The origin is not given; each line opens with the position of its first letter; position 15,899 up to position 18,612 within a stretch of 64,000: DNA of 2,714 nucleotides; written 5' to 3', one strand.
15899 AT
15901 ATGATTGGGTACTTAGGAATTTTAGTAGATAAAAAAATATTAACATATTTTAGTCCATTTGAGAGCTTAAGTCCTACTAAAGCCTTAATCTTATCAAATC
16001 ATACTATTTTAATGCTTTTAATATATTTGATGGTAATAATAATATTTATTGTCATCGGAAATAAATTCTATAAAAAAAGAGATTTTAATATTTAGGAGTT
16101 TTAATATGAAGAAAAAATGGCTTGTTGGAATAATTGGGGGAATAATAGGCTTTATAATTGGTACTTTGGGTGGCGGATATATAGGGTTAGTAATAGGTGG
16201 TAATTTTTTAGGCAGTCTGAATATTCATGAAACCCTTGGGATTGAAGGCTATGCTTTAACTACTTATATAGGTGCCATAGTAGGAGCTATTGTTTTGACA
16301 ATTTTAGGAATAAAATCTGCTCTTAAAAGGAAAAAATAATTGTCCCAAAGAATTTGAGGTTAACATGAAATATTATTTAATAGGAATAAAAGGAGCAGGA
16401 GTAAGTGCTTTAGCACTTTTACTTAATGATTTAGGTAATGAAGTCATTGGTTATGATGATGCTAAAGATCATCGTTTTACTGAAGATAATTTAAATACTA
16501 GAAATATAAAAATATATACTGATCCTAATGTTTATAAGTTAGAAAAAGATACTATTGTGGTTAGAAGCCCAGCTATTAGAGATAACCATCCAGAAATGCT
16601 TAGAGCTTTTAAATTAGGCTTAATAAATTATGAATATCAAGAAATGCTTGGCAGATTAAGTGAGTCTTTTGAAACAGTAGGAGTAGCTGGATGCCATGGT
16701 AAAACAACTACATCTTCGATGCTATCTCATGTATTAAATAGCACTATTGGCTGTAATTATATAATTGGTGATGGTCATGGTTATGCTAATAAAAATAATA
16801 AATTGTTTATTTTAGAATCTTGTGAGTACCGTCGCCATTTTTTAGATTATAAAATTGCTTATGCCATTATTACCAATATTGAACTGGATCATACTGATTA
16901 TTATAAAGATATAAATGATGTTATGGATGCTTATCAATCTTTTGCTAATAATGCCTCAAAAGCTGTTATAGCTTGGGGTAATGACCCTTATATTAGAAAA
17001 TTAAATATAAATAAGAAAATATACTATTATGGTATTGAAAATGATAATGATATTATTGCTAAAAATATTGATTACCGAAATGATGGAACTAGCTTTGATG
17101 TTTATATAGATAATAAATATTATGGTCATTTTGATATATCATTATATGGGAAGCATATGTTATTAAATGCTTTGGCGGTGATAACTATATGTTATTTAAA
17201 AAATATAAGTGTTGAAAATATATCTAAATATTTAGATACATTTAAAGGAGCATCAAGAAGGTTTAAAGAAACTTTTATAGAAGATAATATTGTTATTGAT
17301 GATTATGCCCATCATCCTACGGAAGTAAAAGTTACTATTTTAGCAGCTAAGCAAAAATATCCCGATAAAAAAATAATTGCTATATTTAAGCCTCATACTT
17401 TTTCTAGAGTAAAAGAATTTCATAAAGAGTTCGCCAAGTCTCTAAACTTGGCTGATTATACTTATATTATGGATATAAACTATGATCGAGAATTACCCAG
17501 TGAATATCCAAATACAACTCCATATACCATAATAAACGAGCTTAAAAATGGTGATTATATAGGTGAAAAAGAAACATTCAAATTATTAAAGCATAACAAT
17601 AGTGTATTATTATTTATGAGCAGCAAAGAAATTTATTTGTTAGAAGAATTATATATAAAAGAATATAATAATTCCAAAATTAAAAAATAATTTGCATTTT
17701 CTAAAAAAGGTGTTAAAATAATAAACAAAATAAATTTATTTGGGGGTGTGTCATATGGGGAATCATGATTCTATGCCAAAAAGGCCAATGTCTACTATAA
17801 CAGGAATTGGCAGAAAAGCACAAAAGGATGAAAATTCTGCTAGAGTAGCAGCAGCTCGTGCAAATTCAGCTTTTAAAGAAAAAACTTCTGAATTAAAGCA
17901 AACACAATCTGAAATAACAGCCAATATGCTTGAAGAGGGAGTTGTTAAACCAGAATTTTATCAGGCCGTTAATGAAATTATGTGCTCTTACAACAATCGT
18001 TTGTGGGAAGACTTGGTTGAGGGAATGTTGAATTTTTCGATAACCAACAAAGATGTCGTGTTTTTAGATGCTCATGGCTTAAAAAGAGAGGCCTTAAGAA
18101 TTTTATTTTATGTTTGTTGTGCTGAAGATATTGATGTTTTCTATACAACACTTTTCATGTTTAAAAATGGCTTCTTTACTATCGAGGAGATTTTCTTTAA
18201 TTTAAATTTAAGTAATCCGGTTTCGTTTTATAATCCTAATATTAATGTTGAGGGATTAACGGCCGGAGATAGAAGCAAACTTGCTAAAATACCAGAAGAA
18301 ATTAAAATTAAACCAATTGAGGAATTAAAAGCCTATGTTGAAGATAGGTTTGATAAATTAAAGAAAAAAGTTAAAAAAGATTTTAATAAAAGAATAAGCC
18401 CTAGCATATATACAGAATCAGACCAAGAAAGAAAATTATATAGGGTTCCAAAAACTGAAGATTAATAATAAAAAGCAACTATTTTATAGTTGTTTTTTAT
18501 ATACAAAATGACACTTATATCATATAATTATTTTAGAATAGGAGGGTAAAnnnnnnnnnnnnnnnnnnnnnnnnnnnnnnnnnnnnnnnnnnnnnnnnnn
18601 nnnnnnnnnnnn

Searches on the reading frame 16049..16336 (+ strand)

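Call 3: search_protein_families(library=pfam, proteins=[window:16049-16336:+], max_evalue=0.1)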
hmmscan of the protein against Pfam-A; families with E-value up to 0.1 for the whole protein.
window:16049-16336:+ (96 aa): 3 families
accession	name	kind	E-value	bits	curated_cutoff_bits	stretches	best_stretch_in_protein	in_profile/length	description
PF13273.12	DUF4064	-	0.0006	20.4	32.1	1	25-96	7-83/102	Protein of unknown function (DUF4064)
PF04893.22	Yip1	-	0.014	15.7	28.6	1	23-85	57-121/173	Yip1 domain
PF10439.15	Bacteriocin_IIc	-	0.078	13.4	27.1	0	26-53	31-59/59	Bacteriocin class II with double-glycine leader peptide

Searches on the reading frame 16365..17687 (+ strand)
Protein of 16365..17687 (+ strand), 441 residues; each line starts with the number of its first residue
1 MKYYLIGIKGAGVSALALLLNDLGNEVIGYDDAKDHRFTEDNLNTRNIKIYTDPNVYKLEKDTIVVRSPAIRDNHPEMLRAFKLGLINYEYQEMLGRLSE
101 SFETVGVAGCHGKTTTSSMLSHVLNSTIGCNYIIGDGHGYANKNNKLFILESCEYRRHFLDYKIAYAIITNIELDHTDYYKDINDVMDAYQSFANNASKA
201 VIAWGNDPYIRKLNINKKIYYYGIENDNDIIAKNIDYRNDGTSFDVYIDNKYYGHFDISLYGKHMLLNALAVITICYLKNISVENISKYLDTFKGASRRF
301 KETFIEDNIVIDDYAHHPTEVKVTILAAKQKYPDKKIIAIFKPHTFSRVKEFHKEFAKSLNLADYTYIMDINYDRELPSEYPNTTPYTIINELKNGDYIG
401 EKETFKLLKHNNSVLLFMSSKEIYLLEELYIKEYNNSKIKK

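Call 16: search_protein_families(library=pfam, proteins=[window:16365-17687:+], max_evalue=0.00001)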
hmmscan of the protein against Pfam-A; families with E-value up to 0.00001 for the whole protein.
window:16365-17687:+ (441 aa): 3 families
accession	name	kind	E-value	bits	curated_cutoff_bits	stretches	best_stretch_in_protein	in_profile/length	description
PF08245.18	Mur_ligase_M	-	3.3e-22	79.9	24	1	107-275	1-199/200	Mur ligase middle domain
PF02875.26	Mur_ligase_C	-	7e-11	43.5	28.4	1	307-376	10-81/127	Mur ligase, glutamate ligase domain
PF01225.30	Mur_ligase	-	3.7e-10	40.5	21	1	3-102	2-94/95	Mur ligase family, catalytic domain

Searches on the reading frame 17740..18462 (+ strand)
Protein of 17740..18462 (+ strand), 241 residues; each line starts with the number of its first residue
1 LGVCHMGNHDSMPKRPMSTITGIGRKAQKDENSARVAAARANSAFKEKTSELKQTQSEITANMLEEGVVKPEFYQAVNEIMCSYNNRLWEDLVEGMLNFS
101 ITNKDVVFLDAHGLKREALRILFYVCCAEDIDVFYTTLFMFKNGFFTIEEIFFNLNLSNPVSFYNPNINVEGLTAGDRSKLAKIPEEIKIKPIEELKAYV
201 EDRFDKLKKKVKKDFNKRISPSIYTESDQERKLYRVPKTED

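Call 3: search_protein_families(library=pfam, proteins=[window:17740-18462:+], max_evalue=0.1)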
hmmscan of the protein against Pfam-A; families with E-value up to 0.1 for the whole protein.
window:17740-18462:+ (241 aa): 1 family
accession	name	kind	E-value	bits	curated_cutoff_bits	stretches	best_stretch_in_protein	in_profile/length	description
PF09687.15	PRESAN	-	0.011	16.6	23.7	1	181-229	55-103/125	Plasmodium RESA N-terminal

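Call 4: search_protein_families(library=ncbifam, proteins=[window:17740-18462:+], max_evalue=0.1)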
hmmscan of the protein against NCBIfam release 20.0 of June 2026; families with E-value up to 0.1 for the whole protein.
window:17740-18462:+ (241 aa): 0 families
